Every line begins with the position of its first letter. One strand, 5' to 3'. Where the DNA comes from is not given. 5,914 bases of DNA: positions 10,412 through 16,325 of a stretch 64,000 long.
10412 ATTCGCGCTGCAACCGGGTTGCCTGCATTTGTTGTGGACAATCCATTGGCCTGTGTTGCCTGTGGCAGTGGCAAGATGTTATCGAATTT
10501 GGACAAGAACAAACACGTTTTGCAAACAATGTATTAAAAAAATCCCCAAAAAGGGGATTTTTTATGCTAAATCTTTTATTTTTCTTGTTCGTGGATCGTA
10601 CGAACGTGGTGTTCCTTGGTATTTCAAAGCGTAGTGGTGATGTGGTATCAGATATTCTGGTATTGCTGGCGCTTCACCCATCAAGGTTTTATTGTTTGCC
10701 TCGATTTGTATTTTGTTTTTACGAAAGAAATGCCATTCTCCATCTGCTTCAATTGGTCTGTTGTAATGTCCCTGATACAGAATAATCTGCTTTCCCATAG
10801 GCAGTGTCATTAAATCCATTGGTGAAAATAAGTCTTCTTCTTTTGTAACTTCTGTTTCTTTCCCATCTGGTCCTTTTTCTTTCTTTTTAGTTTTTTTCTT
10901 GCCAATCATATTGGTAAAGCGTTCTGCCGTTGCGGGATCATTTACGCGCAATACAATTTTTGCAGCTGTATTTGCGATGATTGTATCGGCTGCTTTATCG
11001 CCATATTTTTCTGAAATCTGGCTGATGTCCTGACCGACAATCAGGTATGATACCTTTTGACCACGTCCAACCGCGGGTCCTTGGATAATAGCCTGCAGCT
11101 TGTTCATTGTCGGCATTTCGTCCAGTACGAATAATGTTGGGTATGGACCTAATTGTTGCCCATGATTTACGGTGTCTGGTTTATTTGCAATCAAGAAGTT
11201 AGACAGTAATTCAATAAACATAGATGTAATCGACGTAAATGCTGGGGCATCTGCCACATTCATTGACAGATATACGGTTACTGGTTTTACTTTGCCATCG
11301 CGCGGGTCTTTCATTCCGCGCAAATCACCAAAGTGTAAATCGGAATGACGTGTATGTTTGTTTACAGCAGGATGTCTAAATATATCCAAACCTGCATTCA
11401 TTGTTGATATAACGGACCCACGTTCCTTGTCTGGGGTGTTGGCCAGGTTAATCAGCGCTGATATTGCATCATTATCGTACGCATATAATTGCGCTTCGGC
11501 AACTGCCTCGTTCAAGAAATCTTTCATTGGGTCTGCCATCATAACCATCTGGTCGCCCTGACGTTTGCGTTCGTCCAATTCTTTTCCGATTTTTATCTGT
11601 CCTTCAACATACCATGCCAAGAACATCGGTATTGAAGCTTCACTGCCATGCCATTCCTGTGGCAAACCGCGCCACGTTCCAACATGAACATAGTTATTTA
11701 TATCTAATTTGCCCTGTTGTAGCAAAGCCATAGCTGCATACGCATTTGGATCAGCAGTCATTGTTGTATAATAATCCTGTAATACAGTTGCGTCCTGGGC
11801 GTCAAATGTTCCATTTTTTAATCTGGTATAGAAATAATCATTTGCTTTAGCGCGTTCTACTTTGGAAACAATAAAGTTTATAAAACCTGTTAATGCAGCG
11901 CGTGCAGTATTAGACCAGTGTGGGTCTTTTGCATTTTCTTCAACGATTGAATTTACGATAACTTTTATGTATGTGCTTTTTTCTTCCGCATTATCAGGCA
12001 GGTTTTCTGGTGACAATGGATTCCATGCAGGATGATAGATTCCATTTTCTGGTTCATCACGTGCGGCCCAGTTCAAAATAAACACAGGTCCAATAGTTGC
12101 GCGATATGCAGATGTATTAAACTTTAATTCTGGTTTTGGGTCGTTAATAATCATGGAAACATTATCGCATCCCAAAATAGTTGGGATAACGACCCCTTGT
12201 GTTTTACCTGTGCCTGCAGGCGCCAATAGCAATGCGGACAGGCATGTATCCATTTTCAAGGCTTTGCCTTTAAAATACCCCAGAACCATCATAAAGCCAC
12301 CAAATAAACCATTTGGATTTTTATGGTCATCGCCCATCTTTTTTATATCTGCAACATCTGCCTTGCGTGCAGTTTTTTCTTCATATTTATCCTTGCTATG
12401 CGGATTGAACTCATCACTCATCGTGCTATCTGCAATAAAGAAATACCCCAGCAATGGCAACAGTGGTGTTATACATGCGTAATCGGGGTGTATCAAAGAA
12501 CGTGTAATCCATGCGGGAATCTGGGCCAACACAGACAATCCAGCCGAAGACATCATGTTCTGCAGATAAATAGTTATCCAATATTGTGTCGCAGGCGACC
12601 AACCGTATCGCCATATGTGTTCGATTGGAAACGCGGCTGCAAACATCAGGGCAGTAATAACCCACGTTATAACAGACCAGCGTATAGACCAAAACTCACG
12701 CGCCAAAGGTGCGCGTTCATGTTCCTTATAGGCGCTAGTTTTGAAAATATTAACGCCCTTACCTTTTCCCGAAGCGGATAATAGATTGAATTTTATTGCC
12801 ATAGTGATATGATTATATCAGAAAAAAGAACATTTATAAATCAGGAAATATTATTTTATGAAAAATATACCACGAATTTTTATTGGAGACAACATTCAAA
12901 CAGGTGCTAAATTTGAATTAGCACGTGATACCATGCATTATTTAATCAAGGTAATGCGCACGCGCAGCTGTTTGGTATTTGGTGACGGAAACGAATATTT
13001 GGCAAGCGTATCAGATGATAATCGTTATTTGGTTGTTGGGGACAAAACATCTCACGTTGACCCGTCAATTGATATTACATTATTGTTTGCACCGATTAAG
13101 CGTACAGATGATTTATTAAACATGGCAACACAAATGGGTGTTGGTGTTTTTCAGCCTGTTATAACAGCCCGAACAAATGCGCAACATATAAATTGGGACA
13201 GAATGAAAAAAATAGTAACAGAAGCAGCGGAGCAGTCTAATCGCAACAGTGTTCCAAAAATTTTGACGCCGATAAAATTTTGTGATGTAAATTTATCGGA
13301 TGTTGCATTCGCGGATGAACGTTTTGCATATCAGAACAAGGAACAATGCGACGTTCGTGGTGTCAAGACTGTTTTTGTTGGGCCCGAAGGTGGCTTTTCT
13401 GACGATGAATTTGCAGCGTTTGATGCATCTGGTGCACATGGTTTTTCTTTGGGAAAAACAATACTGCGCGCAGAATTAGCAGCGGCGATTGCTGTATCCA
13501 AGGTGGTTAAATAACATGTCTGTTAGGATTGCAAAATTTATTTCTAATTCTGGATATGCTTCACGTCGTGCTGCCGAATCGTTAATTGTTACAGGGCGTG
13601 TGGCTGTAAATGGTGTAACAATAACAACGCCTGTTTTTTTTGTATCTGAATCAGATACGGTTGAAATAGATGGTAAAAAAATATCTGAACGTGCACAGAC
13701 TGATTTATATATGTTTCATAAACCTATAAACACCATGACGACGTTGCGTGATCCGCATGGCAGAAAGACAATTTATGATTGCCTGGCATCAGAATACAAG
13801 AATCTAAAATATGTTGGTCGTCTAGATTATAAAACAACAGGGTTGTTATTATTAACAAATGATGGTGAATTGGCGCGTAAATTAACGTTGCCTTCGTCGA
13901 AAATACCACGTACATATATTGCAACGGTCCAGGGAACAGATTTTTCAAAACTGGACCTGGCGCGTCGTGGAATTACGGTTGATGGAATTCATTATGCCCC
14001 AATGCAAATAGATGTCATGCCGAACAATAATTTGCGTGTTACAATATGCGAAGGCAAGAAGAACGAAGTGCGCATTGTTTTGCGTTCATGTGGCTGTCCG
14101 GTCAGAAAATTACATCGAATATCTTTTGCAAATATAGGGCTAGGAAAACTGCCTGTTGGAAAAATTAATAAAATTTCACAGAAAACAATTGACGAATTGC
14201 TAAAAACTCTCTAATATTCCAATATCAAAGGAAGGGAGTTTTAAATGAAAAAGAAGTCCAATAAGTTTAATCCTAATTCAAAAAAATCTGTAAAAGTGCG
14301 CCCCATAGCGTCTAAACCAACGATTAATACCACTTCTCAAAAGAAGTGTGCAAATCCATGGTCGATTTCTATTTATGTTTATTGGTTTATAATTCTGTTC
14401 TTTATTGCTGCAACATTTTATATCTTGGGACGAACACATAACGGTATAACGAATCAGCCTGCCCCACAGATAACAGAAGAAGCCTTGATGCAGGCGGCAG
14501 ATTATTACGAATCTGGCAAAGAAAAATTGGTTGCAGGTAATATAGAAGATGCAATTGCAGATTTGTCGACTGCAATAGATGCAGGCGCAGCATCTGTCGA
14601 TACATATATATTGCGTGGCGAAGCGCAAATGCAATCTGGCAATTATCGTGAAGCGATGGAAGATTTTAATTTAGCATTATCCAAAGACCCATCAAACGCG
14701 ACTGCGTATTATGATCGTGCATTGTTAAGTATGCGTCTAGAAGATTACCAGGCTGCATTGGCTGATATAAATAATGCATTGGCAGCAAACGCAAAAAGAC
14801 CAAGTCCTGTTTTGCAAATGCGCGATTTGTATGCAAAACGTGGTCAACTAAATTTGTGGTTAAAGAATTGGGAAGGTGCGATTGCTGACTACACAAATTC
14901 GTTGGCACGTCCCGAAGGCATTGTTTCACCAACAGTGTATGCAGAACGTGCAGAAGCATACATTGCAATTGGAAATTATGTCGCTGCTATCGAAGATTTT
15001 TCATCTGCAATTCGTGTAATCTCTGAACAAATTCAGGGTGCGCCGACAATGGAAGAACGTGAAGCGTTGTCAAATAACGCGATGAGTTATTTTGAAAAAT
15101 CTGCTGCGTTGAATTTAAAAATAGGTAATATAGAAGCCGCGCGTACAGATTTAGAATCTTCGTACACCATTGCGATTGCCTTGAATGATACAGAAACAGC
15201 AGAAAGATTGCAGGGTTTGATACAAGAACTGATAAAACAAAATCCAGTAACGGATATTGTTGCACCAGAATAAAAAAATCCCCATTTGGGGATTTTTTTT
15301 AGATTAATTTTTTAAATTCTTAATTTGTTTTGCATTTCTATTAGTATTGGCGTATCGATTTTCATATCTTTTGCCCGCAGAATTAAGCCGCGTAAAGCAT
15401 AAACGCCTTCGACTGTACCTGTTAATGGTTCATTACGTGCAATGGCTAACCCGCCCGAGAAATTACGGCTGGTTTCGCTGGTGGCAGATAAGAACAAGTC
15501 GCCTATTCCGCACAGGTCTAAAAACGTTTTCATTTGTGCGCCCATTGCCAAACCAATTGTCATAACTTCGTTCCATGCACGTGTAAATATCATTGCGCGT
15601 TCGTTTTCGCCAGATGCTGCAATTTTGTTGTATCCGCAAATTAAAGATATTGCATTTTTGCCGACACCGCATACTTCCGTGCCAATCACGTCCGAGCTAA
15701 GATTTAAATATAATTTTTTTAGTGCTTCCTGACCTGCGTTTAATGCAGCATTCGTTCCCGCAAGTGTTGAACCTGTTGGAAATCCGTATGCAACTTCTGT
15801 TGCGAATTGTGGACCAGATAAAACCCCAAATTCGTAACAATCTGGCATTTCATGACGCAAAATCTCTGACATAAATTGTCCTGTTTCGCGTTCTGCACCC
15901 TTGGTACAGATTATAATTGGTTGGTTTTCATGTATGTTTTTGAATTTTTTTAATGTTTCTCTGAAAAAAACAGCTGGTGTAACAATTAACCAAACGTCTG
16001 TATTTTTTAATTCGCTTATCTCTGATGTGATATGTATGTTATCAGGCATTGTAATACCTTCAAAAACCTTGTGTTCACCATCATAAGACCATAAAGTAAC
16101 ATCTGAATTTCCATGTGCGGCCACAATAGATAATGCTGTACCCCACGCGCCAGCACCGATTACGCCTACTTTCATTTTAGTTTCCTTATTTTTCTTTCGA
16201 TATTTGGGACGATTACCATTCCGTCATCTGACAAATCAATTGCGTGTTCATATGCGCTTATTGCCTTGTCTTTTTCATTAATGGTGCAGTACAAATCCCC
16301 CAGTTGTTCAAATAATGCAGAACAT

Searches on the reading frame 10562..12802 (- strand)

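Call 24: search_protein_families(library=pfam, proteins=[window:10562-12802:-], max_evalue=0.00001)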
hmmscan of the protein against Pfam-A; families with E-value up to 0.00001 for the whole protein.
window:10562-12802:- (746 aa): 3 families
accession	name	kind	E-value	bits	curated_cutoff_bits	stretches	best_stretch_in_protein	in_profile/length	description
PF02534.20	T4SS-DNA_transf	-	7.6e-49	167.2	20.1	2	444-706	206-459/468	Type IV secretory system Conjugative DNA transfer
PF12696.13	TraG-D_C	-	1.5e-21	77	22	1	555-668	1-125/126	TraM recognition site of TraD and TraG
PF10412.15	TrwB_AAD_bind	-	1e-16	61.3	20.5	1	507-644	205-334/387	Type IV secretion-system coupling protein DNA-binding domain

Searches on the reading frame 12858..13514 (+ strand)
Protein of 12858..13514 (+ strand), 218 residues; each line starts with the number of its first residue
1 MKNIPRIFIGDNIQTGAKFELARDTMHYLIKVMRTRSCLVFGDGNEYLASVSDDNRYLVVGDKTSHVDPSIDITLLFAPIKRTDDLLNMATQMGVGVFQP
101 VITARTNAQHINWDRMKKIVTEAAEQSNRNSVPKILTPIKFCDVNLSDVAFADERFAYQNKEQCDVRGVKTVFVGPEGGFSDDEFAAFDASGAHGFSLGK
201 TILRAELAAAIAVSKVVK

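Call 95: search_protein_families(library=pfam, proteins=[window:12858-13514:+], max_evalue=0.001)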
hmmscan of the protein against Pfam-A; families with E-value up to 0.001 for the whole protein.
window:12858-13514:+ (218 aa): 1 family
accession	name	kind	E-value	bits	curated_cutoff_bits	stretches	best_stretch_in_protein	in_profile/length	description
PF04452.19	Methyltrans_RNA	-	9.6e-31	107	23.9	1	71-215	5-163/165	RNA methyltransferase domain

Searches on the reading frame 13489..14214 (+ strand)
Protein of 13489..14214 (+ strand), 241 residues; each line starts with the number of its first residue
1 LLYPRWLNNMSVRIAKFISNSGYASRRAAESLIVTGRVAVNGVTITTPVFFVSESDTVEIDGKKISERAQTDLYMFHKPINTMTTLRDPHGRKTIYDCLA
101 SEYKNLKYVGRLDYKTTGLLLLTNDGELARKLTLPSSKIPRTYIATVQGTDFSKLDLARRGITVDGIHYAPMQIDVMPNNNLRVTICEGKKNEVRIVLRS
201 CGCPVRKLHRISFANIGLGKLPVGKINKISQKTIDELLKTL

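Call 95: search_protein_families(library=pfam, proteins=[window:13489-14214:+], max_evalue=0.001)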
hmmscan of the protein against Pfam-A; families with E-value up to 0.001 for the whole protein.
window:13489-14214:+ (241 aa): 2 families
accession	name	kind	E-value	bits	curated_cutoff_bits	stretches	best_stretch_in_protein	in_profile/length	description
PF00849.27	PseudoU_synth_2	-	1.9e-16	61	26.8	1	73-199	2-151/152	RNA pseudouridylate synthase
PF01479.30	S4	-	9.4e-10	38.5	22.8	1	12-58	1-48/48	S4 domain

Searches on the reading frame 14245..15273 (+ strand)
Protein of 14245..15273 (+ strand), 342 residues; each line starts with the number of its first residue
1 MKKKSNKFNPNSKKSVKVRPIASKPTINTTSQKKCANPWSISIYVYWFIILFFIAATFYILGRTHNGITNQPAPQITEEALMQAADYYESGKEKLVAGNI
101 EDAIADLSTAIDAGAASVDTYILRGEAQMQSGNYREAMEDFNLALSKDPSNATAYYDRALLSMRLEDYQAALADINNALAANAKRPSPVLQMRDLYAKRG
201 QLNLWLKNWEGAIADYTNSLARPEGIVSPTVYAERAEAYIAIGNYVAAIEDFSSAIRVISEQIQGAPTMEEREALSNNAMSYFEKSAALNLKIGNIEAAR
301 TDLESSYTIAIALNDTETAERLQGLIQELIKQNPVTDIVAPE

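Call 24: search_protein_families(library=pfam, proteins=[window:14245-15273:+], max_evalue=0.00001)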
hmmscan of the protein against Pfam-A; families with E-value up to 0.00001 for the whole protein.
window:14245-15273:+ (342 aa): 10 families
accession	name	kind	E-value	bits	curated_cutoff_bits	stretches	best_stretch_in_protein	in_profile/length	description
PF00515.34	TPR_1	-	2.3e-19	68.8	27.8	1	119-151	2-34/34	Tetratricopeptide repeat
PF07719.23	TPR_2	-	1.7e-17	62.4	27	0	119-151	2-34/34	Tetratricopeptide repeat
PF13371.12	TPR_9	-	4.7e-15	55.8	35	0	148-186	25-63/73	Tetratricopeptide repeat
PF13432.12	TPR_16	-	1.1e-12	48.6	32.7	2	89-152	2-65/65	Tetratricopeptide repeat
PF13181.12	TPR_8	-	5.2e-10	39.1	25.7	0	119-150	2-33/34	Tetratricopeptide repeat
PF13414.12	TPR_11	-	3.1e-09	36.8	26.8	1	125-161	1-37/42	TPR repeat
PF25575.1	TPR_BSK1_C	-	1.4e-07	31.8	42.2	0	198-260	47-108/118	Serine/threonine-protein kinase BSK1-like, TPR repeats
PF14559.12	TPR_19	-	1.9e-07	31.8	25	0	97-155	4-61/68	Tetratricopeptide repeat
PF13428.12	TPR_14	-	2.5e-07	31.1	23.5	0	119-159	2-42/44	Tetratricopeptide repeat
PF13424.12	TPR_12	-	2.6e-06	28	30.1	0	152-182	3-33/77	Tetratricopeptide repeat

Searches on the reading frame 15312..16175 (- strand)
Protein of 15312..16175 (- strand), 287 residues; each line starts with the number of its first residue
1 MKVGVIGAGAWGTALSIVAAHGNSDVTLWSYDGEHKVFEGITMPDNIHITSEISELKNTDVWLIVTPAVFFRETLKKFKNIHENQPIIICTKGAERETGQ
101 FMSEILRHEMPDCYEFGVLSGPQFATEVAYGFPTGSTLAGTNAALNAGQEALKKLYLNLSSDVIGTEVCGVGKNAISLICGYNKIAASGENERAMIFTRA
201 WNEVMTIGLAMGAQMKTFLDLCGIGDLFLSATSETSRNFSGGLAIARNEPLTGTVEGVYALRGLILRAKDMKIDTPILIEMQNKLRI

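Call 24: search_protein_families(library=pfam, proteins=[window:15312-16175:-], max_evalue=0.00001)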
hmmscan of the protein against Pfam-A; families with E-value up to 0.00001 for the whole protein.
window:15312-16175:- (287 aa): 3 families
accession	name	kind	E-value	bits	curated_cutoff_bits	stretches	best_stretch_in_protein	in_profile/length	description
PF01210.29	NAD_Gly3P_dh_N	-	2.4e-31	109.3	23.1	1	2-144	1-156/158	NAD-dependent glycerol-3-phosphate dehydrogenase N-terminus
PF07479.19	NAD_Gly3P_dh_C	-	2.4e-27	96.3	25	1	162-280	1-126/142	NAD-dependent glycerol-3-phosphate dehydrogenase C-terminus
PF20618.3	GPD_NAD_C_bact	-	2.6e-09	37.9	27.6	1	222-278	1-63/66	Bacterial GPD, NAD-dependent C-terminal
